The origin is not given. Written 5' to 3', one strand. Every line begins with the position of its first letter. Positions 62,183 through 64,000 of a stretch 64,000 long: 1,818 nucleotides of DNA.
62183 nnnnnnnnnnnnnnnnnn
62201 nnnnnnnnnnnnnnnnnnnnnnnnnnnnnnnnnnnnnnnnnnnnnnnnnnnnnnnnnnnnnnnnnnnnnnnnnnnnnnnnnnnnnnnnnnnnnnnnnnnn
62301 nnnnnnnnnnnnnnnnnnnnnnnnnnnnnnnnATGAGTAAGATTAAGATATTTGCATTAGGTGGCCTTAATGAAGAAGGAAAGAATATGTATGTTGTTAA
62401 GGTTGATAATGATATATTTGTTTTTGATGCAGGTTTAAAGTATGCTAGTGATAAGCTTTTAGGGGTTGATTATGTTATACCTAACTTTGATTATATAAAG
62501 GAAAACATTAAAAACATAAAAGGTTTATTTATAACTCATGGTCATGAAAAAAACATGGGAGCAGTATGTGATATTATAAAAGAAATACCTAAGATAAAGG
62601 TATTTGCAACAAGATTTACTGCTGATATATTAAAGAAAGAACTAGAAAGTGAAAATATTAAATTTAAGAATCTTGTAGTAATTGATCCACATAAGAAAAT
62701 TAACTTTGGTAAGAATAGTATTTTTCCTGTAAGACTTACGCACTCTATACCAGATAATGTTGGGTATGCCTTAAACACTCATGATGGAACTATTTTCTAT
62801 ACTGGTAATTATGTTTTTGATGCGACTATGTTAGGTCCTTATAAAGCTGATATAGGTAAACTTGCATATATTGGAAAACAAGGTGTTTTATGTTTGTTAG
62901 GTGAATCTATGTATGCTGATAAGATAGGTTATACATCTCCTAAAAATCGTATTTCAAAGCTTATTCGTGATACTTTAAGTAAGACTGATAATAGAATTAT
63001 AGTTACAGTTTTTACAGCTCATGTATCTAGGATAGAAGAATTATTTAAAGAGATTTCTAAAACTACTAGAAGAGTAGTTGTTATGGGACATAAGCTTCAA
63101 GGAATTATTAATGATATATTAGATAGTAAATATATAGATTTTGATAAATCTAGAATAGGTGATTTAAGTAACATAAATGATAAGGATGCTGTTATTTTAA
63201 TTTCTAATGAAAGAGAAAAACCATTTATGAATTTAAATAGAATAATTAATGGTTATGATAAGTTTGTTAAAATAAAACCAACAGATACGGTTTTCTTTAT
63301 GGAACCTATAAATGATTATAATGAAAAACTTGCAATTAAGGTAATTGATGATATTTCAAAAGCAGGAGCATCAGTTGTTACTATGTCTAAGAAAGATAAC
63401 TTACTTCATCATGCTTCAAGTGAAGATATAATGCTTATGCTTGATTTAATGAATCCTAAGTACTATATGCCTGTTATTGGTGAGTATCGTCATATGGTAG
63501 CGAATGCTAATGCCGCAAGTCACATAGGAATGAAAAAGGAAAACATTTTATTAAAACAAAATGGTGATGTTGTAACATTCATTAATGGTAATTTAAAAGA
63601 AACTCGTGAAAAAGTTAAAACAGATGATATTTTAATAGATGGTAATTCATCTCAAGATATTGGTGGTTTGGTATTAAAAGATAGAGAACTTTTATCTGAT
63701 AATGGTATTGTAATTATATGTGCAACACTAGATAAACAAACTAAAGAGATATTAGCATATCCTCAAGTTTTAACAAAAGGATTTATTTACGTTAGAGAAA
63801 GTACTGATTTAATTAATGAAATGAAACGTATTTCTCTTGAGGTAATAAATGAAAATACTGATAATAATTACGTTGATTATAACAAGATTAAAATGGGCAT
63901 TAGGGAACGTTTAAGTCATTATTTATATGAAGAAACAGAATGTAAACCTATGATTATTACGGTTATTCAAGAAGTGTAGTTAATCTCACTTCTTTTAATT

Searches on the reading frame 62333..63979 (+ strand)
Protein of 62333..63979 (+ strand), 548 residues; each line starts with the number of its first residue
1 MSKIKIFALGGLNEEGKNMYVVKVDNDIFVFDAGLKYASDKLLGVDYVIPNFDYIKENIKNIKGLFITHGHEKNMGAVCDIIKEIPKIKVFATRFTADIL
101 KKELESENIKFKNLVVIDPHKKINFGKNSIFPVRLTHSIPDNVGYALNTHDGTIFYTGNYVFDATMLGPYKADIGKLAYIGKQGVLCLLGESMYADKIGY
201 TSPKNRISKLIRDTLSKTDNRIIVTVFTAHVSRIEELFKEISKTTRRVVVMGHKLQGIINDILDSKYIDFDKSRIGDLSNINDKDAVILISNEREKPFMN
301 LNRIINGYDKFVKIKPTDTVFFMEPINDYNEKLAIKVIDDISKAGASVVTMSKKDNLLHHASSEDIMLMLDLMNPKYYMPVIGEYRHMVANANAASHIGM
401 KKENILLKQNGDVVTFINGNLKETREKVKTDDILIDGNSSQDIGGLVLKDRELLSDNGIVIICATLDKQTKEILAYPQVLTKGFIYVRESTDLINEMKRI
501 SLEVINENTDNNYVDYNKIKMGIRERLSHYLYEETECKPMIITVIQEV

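Call 3: search_protein_families(library=pfam, proteins=[window:62333-63979:+], max_evalue=0.01)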
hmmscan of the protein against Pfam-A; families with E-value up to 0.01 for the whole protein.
window:62333-63979:+ (548 aa): 5 families
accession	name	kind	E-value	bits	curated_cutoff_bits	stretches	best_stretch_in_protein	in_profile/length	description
PF17770.6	RNase_J_C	-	2.6e-27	96.2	23.8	1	447-548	1-102/102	Ribonuclease J C-terminal domain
PF22505.1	RNase_J_b_CASP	-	8.3e-14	51.9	27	1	220-340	2-125/126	Ribonuclease J, beta-CASP domain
PF12706.13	Lactamase_B_2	-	1.2e-06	28.8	27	1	55-160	24-143/200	Beta-lactamase superfamily domain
PF07521.17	RMMBL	-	6e-05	23.4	21.6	1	359-396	16-54/63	Zn-dependent metallo-hydrolase RNA specificity domain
PF00753.33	Lactamase_B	-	0.00046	20.6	22.7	1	16-71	5-53/196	Metallo-beta-lactamase superfamily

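Call 15: find_encoding_contigs(protein=window:62333-63979:+, flank=10000, max_places=10)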
Protein window:62333-63979:+ (548 aa): 24 contigs read that carry it; 10 places shown.
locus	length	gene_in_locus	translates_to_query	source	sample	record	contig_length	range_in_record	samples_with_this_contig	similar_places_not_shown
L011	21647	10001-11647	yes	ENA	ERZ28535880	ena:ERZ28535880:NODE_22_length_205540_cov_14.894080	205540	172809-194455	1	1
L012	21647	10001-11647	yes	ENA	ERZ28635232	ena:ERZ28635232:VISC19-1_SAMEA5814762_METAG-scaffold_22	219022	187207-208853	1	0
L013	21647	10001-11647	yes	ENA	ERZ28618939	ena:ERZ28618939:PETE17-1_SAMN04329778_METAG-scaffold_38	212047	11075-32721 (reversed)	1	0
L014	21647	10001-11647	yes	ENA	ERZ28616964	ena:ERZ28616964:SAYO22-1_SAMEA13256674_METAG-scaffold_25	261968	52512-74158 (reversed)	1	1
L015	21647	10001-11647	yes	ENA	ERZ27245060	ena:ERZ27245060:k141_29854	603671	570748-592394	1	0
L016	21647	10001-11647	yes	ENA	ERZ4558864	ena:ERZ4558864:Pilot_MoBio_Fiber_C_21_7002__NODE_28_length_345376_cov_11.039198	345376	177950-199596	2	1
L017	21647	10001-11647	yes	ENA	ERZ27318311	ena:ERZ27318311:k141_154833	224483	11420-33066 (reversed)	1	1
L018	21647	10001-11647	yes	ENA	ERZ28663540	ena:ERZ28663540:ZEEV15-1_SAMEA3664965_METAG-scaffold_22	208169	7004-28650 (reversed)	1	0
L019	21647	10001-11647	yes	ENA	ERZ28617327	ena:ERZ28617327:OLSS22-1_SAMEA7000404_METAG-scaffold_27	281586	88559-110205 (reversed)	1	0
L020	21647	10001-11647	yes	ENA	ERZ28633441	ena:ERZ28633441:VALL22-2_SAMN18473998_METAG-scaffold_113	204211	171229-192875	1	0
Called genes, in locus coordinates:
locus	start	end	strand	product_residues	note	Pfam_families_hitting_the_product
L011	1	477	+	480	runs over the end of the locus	PF02397:Bac_transf, PF00535:Glycos_transf_2, PF10111:Glyco_tranf_2_2, PF13641:Glyco_tranf_2_3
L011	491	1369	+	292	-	PF14305:ATPgrasp_TupA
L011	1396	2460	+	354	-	PF00534:Glycos_transf_1, PF13692:Glyco_trans_1_4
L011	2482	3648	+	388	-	PF04932:Wzy_C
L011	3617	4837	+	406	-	PF20706:GT4-conflict (weak), PF00534:Glycos_transf_1, PF13692:Glyco_trans_1_4, PF13524:Glyco_trans_1_2 (weak)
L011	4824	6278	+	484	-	PF01943:Polysacc_synt, PF13440:Polysacc_synt_3, PF03023:MurJ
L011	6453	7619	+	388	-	PF01210:NAD_Gly3P_dh_N (weak), PF03721:UDPG_MGDP_dh_N, PF00984:UDPG_MGDP_dh, PF03720:UDPG_MGDP_dh_C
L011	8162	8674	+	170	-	-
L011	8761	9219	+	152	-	PF04892:VanZ-LLP1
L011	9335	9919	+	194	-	PF02498:Bro-N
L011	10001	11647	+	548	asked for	PF12706:Lactamase_B_2 (weak), PF22505:RNase_J_b_CASP, PF17770:RNase_J_C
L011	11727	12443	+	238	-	-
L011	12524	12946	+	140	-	PF10747:SirA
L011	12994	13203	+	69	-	PF03672:UPF0154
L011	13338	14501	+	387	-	-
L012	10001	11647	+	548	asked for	PF12706:Lactamase_B_2 (weak), PF22505:RNase_J_b_CASP, PF17770:RNase_J_C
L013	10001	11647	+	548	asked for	PF12706:Lactamase_B_2 (weak), PF22505:RNase_J_b_CASP, PF17770:RNase_J_C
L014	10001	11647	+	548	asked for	PF12706:Lactamase_B_2 (weak), PF22505:RNase_J_b_CASP, PF17770:RNase_J_C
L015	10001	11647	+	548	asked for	PF12706:Lactamase_B_2 (weak), PF22505:RNase_J_b_CASP, PF17770:RNase_J_C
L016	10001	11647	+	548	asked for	PF12706:Lactamase_B_2 (weak), PF22505:RNase_J_b_CASP, PF17770:RNase_J_C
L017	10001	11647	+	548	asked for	PF12706:Lactamase_B_2 (weak), PF22505:RNase_J_b_CASP, PF17770:RNase_J_C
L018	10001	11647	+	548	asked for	PF12706:Lactamase_B_2 (weak), PF22505:RNase_J_b_CASP, PF17770:RNase_J_C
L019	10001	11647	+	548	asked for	PF12706:Lactamase_B_2 (weak), PF22505:RNase_J_b_CASP, PF17770:RNase_J_C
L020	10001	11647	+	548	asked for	PF12706:Lactamase_B_2 (weak), PF22505:RNase_J_b_CASP, PF17770:RNase_J_C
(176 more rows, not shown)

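Call 26: list_cluster_members(proteins=[window:62333-63976:+, window:58887-59708:+, window:60179-61003:+, window:61667-62248:+, window:61093-61548:+])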
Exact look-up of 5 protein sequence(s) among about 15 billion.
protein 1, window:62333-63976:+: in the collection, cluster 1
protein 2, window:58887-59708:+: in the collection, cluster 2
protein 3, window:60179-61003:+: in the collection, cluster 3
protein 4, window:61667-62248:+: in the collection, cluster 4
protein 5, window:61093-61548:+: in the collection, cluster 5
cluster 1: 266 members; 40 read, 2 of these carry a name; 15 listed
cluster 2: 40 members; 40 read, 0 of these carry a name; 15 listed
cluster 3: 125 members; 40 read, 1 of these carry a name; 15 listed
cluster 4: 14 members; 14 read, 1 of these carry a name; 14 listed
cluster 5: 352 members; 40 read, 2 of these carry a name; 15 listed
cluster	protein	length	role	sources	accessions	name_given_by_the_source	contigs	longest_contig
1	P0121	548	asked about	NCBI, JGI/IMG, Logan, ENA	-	ribonuclease J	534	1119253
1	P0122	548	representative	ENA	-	-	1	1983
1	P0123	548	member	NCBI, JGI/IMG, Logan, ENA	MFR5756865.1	MAG: ribonuclease J [Lachnospiraceae bacterium] | ribonuclease J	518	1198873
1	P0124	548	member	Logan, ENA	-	-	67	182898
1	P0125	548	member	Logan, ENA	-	-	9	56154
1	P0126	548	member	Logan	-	-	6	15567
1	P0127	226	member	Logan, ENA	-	-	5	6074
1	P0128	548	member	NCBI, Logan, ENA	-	-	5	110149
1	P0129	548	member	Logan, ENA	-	-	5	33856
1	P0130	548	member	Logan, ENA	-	-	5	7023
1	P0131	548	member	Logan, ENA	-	-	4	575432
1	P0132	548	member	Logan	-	-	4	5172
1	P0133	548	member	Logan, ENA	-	-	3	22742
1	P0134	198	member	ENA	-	-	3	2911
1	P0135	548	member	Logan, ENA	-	-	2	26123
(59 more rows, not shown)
